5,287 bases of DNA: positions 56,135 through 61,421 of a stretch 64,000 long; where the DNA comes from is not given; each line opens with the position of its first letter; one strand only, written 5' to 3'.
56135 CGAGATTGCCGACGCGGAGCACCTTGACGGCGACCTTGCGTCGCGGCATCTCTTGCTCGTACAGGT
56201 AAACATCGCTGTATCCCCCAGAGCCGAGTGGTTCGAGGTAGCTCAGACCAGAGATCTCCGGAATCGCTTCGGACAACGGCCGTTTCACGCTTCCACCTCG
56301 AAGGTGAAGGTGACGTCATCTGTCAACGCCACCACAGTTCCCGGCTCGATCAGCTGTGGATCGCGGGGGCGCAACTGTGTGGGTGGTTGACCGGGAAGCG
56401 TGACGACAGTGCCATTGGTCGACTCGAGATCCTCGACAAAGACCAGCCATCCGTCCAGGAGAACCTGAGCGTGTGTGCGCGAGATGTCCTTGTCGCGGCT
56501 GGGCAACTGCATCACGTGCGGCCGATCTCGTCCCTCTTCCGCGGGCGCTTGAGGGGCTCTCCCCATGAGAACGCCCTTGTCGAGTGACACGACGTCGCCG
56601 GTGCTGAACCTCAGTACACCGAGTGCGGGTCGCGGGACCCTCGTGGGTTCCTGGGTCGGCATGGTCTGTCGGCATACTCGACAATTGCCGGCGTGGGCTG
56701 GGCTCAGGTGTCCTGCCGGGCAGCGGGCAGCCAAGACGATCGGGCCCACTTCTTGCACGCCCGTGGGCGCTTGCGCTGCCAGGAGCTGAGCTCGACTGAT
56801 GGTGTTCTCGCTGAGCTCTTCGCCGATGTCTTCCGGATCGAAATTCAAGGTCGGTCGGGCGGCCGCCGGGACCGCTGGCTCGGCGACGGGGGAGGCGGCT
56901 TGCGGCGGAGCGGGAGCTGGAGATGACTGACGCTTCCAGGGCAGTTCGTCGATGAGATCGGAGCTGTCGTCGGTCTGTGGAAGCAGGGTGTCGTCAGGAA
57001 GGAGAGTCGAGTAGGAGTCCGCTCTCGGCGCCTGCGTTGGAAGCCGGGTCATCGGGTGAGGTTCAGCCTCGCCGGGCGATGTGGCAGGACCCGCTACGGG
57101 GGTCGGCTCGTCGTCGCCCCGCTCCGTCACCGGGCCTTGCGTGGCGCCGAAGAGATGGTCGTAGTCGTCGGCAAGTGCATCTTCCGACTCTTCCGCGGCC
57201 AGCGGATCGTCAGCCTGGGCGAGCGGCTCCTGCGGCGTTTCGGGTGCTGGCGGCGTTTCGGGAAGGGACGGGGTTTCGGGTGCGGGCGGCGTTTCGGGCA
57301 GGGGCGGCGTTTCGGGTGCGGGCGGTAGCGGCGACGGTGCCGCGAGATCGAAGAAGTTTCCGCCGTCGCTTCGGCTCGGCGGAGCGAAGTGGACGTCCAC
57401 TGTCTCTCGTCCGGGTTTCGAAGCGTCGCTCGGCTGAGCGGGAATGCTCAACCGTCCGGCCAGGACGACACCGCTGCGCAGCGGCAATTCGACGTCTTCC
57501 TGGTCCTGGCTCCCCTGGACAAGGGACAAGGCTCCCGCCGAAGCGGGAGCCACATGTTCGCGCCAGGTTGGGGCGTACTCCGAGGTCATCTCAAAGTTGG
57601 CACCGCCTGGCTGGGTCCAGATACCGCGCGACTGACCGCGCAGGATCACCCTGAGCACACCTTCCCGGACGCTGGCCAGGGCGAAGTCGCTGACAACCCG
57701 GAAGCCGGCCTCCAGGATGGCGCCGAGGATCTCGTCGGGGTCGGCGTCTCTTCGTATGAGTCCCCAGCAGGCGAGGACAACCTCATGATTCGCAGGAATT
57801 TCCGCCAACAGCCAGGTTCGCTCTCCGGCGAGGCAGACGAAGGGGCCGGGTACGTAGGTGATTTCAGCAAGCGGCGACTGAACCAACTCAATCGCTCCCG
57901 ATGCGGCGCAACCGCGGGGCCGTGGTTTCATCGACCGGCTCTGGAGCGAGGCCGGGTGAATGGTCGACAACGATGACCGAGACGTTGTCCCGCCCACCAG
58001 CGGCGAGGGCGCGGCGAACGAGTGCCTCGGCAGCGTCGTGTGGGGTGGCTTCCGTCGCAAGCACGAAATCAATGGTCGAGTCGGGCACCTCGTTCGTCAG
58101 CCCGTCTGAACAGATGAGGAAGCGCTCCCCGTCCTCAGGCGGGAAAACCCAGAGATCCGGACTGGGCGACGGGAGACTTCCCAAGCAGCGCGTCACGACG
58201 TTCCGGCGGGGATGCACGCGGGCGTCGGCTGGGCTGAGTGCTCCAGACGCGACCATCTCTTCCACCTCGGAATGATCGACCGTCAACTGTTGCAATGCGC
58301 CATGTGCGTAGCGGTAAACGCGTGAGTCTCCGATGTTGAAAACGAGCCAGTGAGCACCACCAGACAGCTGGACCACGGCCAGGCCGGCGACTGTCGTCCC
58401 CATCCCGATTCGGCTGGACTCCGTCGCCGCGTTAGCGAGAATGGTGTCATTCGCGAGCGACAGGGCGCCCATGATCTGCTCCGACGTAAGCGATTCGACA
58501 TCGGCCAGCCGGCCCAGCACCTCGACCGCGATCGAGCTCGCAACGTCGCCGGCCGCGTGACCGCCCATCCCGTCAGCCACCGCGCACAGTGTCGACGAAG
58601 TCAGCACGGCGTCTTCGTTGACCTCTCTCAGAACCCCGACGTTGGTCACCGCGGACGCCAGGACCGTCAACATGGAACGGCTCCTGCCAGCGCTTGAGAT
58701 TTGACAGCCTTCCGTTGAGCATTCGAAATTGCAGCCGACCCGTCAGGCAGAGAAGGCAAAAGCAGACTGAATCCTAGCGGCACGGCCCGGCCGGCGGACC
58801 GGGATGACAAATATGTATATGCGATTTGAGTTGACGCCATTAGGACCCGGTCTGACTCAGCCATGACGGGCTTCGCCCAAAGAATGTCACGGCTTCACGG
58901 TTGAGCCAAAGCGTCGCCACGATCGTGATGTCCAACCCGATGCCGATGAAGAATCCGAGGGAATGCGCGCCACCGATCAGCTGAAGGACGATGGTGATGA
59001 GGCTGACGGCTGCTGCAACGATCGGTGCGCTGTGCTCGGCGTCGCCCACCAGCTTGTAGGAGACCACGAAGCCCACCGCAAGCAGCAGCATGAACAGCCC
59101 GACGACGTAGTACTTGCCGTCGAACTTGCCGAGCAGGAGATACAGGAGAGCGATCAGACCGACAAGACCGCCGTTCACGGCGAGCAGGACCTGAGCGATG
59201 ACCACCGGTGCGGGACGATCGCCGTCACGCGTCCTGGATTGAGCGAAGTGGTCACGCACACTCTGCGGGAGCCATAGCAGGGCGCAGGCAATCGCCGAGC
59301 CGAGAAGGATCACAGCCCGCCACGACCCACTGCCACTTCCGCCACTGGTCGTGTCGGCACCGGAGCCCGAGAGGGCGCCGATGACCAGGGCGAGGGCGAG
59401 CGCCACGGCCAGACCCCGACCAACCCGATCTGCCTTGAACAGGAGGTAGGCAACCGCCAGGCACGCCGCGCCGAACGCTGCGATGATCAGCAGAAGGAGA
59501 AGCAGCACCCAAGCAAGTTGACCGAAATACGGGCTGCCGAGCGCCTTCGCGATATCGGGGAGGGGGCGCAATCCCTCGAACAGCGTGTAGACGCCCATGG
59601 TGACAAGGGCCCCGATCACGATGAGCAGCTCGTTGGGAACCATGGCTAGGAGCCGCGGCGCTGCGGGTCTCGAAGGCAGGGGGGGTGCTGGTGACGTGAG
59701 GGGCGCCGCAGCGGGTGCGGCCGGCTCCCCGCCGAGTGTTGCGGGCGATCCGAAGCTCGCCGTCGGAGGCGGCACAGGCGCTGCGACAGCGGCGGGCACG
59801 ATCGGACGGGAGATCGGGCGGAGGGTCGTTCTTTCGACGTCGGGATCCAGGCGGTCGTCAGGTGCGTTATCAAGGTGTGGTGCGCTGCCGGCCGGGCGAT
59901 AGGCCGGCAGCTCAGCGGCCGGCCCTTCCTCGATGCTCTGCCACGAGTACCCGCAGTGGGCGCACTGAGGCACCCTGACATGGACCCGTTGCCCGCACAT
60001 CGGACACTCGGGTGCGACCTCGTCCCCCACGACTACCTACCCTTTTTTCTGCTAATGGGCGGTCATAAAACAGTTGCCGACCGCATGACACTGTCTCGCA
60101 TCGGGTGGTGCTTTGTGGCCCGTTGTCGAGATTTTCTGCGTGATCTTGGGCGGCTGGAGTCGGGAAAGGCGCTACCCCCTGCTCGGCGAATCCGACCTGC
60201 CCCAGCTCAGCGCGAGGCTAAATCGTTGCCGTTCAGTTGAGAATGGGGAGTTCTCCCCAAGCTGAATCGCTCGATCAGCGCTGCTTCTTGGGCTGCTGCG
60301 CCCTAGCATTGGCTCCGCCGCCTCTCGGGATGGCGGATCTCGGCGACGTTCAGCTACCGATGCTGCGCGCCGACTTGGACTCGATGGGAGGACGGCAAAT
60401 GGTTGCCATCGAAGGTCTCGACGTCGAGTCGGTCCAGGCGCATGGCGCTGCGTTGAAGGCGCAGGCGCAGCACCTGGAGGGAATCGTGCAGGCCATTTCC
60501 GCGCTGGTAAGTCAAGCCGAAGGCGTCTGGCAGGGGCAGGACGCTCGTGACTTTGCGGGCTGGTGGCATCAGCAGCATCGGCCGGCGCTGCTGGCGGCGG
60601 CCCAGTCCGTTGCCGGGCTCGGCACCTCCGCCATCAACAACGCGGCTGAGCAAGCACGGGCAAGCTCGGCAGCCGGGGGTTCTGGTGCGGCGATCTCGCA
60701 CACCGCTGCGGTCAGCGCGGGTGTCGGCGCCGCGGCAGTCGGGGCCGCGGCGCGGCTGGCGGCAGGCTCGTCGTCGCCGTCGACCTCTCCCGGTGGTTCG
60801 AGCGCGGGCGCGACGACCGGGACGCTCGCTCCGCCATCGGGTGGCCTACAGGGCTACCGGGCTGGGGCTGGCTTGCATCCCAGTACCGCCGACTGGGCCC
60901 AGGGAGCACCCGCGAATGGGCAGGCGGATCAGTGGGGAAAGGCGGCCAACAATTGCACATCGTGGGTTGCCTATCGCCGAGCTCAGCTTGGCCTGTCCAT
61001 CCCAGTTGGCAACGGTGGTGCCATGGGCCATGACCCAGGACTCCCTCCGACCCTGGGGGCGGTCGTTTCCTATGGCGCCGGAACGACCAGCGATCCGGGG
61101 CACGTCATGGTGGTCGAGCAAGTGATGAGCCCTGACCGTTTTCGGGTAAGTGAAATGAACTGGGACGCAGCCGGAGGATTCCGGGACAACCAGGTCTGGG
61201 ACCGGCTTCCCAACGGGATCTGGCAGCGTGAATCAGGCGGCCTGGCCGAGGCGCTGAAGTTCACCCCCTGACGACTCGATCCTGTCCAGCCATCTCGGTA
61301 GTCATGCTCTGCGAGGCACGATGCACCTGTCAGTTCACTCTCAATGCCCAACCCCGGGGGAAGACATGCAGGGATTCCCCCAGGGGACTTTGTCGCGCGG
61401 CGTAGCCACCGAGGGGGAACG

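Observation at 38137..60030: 22-kb co-directional T7SS-like supercluster joining a Ubl-FHA-EssC/EccC ATPase to MoxR-DUF58-transglutaminase and a kinase/PP2C/FHA switch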

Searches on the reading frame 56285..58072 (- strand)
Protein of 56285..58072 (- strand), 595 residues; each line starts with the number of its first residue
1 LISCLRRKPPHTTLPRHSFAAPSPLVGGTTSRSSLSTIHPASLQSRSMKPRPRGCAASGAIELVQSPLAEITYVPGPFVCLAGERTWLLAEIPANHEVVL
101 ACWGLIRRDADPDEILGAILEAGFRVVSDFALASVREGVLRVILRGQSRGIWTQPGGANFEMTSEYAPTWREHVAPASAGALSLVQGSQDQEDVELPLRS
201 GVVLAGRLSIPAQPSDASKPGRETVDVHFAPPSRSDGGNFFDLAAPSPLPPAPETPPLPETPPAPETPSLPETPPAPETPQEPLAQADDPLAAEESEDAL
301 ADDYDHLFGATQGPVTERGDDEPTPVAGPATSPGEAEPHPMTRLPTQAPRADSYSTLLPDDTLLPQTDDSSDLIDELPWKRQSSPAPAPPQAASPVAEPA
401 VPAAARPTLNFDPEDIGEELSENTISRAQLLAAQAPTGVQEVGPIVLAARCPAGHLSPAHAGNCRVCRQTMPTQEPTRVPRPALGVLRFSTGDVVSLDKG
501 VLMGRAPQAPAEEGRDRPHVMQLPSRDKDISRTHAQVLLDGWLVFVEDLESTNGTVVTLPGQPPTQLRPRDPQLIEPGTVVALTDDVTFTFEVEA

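Call 4: search_protein_families(library=pfam, proteins=[window:56285-58072:-], max_evalue=0.01)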
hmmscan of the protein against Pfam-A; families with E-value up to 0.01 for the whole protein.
window:56285-58072:- (595 aa): 1 family
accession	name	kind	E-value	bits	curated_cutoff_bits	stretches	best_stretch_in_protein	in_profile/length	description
PF00498.31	FHA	-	2.2e-07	31.6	20.7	1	514-581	4-64/67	FHA domain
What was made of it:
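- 56285..57883 (-): FHA output protein (EsrG-like): conserved N-terminal domain, Pro/Glu/Thr-rich disordered region, CPAGH..CRVC zinc ribbon, C-terminal FHA. The start is probably the GTG at 57883. FHA at 2e-7 (call 4).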

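Call 61: search_protein_families(library=ncbifam, proteins=[window:56285-57883:-], max_evalue=0.001)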
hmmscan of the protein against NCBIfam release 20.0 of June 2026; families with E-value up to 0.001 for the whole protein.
window:56285-57883:- (532 aa): 1 family
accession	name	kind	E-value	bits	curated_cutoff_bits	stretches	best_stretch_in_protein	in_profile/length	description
NF049868.1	FhaB_Rv0019c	equivalog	2.4e-05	24.4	125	1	459-495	97-133/158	FHA domain-containing protein FhaB/FipA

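Call 90: search_protein_families(library=padloc, proteins=[window:56285-57883:-], max_evalue=0.00001)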
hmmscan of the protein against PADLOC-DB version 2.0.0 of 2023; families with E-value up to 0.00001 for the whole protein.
window:56285-57883:- (532 aa): 0 families

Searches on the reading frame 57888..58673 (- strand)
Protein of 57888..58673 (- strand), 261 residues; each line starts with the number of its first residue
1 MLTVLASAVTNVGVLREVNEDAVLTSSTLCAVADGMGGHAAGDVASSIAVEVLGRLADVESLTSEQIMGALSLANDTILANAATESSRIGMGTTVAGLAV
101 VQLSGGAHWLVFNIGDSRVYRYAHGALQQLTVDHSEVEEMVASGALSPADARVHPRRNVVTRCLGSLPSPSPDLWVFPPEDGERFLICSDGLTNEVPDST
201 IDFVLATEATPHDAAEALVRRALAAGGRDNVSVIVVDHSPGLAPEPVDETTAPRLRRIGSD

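Call 4: search_protein_families(library=pfam, proteins=[window:57888-58673:-], max_evalue=0.01)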
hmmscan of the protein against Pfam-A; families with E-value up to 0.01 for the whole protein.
window:57888-58673:- (261 aa): 3 families
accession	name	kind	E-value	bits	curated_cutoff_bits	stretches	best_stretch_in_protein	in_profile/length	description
PF13672.11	PP2C_2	-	6.2e-15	55.7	24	1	19-200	12-182/209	Protein phosphatase 2C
PF00481.26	PP2C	-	4.7e-09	36.7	20.3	1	25-135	32-141/255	Protein phosphatase 2C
PF07228.17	SpoIIE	-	0.0092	16.4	25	0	163-237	104-190/192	Stage II sporulation protein E (SpoIIE)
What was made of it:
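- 57888..58673 (-): PP2C Ser/Thr phosphatase (EsrF-like). PP2C_2 at 6e-15 (call 4).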

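Call 61: search_protein_families(library=ncbifam, proteins=[window:57888-58673:-], max_evalue=0.001)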
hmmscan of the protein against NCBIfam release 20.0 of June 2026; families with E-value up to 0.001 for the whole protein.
window:57888-58673:- (261 aa): 2 families
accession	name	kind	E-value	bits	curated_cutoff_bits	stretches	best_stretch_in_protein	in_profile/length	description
NF033484.1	Stp1_PP2C_phos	equivalog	9.6e-63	211.8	230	1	10-236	2-231/232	Stp1/IreP family PP2C-type Ser/Thr phosphatase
NF011149.0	PRK14559.1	equivalog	2.6e-23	82.6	374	1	19-236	403-629/642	serine/threonine phosphatase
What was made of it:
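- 57888..58673 (-): NCBIfam Stp1_PP2C_phos scores 212 bits (call 61).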

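Call 69: find_related_loci(query=A5, collection=metagenome_contigs, flank=10000)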
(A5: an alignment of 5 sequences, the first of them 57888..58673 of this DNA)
Query A5 (261 aa) in metagenome_contigs; peptide patterns used: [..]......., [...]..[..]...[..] (x = any residue, [..] = any of these).
600 stretches matched a pattern (row limit reached: there are more); 588 encode a relative of the query (tblastn E <= 1e-3); the best 80 are kept; 80 distinct loci.
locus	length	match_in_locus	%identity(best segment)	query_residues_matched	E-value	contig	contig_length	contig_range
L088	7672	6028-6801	55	1-260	3e-83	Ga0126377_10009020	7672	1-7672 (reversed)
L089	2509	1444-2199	54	2-254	4e-77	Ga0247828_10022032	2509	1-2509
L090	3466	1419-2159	49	1-254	8e-68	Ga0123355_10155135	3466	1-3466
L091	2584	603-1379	44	2-254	4e-65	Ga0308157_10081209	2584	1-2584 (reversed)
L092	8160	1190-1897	47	10-246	6e-62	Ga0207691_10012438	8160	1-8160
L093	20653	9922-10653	45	8-254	1e-59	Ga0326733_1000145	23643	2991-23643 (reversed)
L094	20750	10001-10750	47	2-254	3e-58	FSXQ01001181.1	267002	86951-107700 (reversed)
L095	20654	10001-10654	47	10-230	3e-58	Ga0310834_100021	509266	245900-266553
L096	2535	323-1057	48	10-257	1e-57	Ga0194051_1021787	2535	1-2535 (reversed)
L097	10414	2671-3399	45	1-245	2e-56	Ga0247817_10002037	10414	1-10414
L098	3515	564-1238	47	10-237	3e-56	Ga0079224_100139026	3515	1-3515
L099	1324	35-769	43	1-240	5e-56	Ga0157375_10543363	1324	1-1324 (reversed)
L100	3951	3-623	48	32-237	1e-53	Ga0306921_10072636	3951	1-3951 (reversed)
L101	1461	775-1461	45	2-230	8e-56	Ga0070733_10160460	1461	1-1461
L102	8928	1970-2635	46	10-232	2e-52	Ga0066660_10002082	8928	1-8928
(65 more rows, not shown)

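Call 90: search_protein_families(library=padloc, proteins=[window:57888-58673:-], max_evalue=0.00001)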
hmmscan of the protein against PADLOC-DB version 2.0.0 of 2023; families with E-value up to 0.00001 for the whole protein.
window:57888-58673:- (261 aa): 1 family
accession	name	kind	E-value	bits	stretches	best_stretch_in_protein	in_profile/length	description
PDLC04518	PDC-M21C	-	3.7e-09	34.2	1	9-199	8-193/243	-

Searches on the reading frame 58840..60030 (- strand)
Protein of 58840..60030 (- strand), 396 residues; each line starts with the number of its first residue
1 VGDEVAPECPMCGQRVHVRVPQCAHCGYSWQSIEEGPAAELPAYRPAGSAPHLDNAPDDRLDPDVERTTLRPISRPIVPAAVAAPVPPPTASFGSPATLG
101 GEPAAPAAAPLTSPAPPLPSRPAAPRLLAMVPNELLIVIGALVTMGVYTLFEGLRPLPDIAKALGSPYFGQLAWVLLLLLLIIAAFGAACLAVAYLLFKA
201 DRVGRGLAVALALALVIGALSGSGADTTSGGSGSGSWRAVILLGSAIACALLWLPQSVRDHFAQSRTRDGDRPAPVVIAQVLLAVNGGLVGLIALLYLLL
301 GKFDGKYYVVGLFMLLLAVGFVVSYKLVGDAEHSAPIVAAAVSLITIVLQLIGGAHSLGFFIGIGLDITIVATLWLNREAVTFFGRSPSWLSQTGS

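Call 4: search_protein_families(library=pfam, proteins=[window:58840-60030:-], max_evalue=0.01)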
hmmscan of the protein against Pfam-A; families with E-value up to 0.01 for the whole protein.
window:58840-60030:- (396 aa): 2 families
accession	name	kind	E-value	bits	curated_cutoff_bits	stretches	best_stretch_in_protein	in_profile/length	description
PF10571.15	UPF0547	-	0.00098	19.6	29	1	8-32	2-26/26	Uncharacterised protein family UPF0547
PF13248.11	Zn_ribbon_3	-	0.0056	16.6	27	1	8-28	4-24/26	zinc-ribbon domain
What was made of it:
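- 58840..60030 (-): Zinc-ribbon polytopic membrane protein (N-terminal CxxC..CxxC, Pro-rich linker, about 7 TM helices). First gene of the co-directional run. Weak Pfam zinc-ribbon hits (call 4).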

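Call 54: find_homologous_proteins(query=window:58840-60030:-, max_evalue=0.00001)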
Query window:58840-60030:- (396 aa): 5 proteins with E <= 0.00001 among 8000 candidates.
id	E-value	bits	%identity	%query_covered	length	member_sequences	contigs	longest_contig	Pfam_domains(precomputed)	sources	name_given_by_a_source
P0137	2.8e-245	831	100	97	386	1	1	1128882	-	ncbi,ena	-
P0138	5.8e-139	481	75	72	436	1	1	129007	PF25592.2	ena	-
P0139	2.1e-103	364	51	98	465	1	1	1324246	-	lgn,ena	-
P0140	1.7e-14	72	32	65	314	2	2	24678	-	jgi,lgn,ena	jgi:hypothetical protein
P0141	2.6e-13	68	30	73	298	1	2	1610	-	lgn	-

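Call 55: find_encoding_contigs(protein=P0138, flank=10000, max_places=1)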
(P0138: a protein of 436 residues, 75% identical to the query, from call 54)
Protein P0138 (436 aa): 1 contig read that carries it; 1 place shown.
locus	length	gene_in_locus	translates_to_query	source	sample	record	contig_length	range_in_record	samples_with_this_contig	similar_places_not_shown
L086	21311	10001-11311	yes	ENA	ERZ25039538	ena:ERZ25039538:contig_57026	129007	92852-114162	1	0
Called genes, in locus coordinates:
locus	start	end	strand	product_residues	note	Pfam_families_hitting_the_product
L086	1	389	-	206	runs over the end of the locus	PF00005:ABC_tran, PF13304:AAA_21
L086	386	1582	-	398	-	-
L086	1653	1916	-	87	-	PF02562:PhoH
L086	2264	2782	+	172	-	-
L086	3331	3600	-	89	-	PF13400:Tad (weak)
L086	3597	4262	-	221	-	-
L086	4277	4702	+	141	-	-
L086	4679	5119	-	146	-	PF00482:T2SSF (weak)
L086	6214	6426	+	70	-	-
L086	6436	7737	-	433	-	PF00437:T2SSE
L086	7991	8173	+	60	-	-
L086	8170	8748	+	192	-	PF13489:Methyltransf_23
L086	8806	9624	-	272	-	-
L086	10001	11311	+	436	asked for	PF25592:DUF7937 (weak)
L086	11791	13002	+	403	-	PF00498:FHA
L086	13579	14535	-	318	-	-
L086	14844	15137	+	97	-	-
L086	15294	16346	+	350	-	-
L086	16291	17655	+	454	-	-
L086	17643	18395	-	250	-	PF00657:Lipase_GDSL (weak), PF13472:Lipase_GDSL_2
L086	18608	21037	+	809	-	PF26146:PI-PLC_X, PF26178:Rv2075c_cat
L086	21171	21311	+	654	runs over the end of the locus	PF04185:Phosphoesterase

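Call 56: find_encoding_contigs(protein=P0139, flank=10000, max_places=1)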
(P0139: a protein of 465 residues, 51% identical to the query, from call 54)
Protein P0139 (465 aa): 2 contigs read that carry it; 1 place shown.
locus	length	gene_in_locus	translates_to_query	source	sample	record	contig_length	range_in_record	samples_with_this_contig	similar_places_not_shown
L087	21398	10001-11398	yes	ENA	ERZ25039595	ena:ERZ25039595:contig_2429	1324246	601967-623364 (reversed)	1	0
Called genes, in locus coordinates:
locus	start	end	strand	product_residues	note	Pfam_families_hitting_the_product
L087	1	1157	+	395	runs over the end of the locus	-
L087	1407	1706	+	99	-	PF05225:HTH_psq (weak), PF13560:HTH_31, PF01381:HTH_3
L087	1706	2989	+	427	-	PF13657:Couple_hipA, PF07804:HipA_C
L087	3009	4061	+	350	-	PF02156:Glyco_hydro_26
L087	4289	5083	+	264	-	PF00041:fn3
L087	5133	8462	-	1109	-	PF00069:Pkinase, PF07714:PK_Tyr_Ser-Thr, PF02368:Big_2 (weak), PF00041:fn3 (weak)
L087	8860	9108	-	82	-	PF05257:CHAP (weak)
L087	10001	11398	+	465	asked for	-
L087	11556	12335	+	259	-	PF00481:PP2C (faint), PF13672:PP2C_2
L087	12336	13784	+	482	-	PF00498:FHA (weak)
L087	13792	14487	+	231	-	-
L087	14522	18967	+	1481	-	PF13245:AAA_19 (faint), PF00498:FHA, PF16697:Yop-YscD_cpl, PF13191:AAA_16 (faint), PF00004:AAA (faint), PF01580:FtsK_SpoIIIE, PF00437:T2SSE (faint), PF01580:FtsK_SpoIIIE, +6 more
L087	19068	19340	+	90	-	PF06013:WXG100 (weak)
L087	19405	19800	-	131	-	-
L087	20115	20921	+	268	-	-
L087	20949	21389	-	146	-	-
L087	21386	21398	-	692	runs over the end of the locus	PF00989:PAS (faint), PF08448:PAS_4 (faint), PF13188:PAS_8 (faint), PF13426:PAS_9 (faint), PF00990:GGDEF, PF00563:EAL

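Call 61: search_protein_families(library=ncbifam, proteins=[window:58840-60030:-], max_evalue=0.001)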
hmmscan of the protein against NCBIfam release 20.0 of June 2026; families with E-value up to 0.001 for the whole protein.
window:58840-60030:- (396 aa): 0 families

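Call 90: search_protein_families(library=padloc, proteins=[window:58840-60030:-], max_evalue=0.00001)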
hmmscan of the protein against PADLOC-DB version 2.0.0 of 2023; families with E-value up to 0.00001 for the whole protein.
window:58840-60030:- (396 aa): 0 families

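Call 94: search_protein_representatives(protein=window:58840-60030:-)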
Query: 396 residues. Proteins with E-value up to 0.001 (for the whole library): 137; up to 1e-10: 75; up to 1e-30: 3. The best 137 are listed.
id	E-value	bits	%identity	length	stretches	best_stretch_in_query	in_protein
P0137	8.8e-246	831.4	100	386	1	11-396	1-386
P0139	6.6e-104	364.3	56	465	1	7-395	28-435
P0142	1.4e-53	198.6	65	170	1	245-393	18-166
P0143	3.0e-30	121.7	34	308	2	126-394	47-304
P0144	5.9e-28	114.2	33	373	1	82-388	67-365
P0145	2.4e-27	112.2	35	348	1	75-388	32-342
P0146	3.3e-27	111.7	36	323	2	94-390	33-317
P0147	1.3e-26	109.8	37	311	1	104-388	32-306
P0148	2.4e-26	108.9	37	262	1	132-389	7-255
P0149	4.4e-26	108.0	36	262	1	129-391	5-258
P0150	6.3e-24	100.9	37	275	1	116-391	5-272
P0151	2.0e-23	99.3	42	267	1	134-342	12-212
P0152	6.4e-23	97.6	37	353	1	115-390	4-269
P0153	7.1e-23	97.4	35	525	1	130-391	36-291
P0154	7.4e-23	97.4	33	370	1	114-389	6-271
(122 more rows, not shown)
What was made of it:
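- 58840..60030 (-): The family has about 137 representative clusters (call 94).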

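Call 95: find_encoding_contigs(protein=P0144, flank=10000, max_places=1)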
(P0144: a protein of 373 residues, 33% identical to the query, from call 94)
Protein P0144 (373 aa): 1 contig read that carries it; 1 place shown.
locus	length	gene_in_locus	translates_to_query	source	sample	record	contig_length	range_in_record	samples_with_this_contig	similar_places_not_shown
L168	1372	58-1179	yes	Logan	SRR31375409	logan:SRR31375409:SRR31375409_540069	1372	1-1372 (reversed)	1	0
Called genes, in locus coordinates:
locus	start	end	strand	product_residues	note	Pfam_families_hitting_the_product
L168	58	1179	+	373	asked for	-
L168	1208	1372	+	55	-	?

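Call 96: find_encoding_contigs(protein=P0145, flank=10000, max_places=1)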
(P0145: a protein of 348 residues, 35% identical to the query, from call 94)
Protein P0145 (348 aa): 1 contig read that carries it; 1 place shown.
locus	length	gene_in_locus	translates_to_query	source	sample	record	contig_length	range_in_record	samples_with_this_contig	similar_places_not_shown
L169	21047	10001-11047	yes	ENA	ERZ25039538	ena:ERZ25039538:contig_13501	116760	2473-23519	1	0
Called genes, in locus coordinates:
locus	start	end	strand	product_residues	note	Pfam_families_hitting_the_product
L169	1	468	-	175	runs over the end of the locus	-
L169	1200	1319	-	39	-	-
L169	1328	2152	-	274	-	PF10708:DUF2510 (weak), PF13240:Zn_Ribbon_1 (weak)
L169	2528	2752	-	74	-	-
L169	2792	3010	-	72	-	PF00196:GerE, PF08281:Sigma70_r4_2 (weak), PF13936:HTH_38 (weak)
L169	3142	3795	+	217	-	-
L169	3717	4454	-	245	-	PF10708:DUF2510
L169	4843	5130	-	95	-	-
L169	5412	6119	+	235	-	PF16697:Yop-YscD_cpl, PF00498:FHA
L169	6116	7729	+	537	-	PF12773:DZR, PF13240:Zn_Ribbon_1 (weak), PF12773:DZR, PF13240:Zn_Ribbon_1 (weak), PF24460:DUF7575 (weak), PF13240:Zn_Ribbon_1 (weak), PF12773:DZR (weak), PF13248:Zn_ribbon_3 (weak), +3 more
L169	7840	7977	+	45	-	-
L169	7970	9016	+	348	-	PF00069:Pkinase, PF07714:PK_Tyr_Ser-Thr, PF17667:Pkinase_fungal (weak)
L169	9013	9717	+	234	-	-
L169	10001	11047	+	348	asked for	PF13240:Zn_Ribbon_1 (weak)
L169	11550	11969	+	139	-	PF01906:YbjQ_1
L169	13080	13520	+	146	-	-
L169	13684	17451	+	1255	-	-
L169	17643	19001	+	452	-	-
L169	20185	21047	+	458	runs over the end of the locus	PF00089:Trypsin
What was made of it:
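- Tried and rejected: A homologue sits with FHA, zinc-ribbon and kinase genes with no EccC within the locus in L169 (call 96).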

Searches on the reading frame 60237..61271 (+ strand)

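Call 4: search_protein_families(library=pfam, proteins=[window:60237-61271:+], max_evalue=0.01)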
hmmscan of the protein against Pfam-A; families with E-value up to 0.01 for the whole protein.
window:60237-61271:+ (344 aa): 2 families
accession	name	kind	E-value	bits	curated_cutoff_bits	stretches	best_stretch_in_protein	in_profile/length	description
PF05257.22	CHAP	-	1.4e-08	35.5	26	1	233-308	4-81/81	CHAP domain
PF06013.18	WXG100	-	0.0002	22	27.3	1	62-114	5-57/86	Proteins of 100 residues with WXG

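Call 61: search_protein_families(library=ncbifam, proteins=[window:60399-61271:+], max_evalue=0.001)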
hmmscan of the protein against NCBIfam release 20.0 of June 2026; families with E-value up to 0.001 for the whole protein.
window:60399-61271:+ (290 aa): 2 families
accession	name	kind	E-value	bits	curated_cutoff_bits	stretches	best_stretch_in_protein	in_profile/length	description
NF006362.0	PRK08581.1-4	equivalog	0.00034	19.7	620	1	182-255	431-516/541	amidase domain-containing protein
NF052572.1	PtdglycHdlsScrM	equivalog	0.00077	18.5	400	0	175-260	54-151/373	peptidoglycan hydrolase ScrM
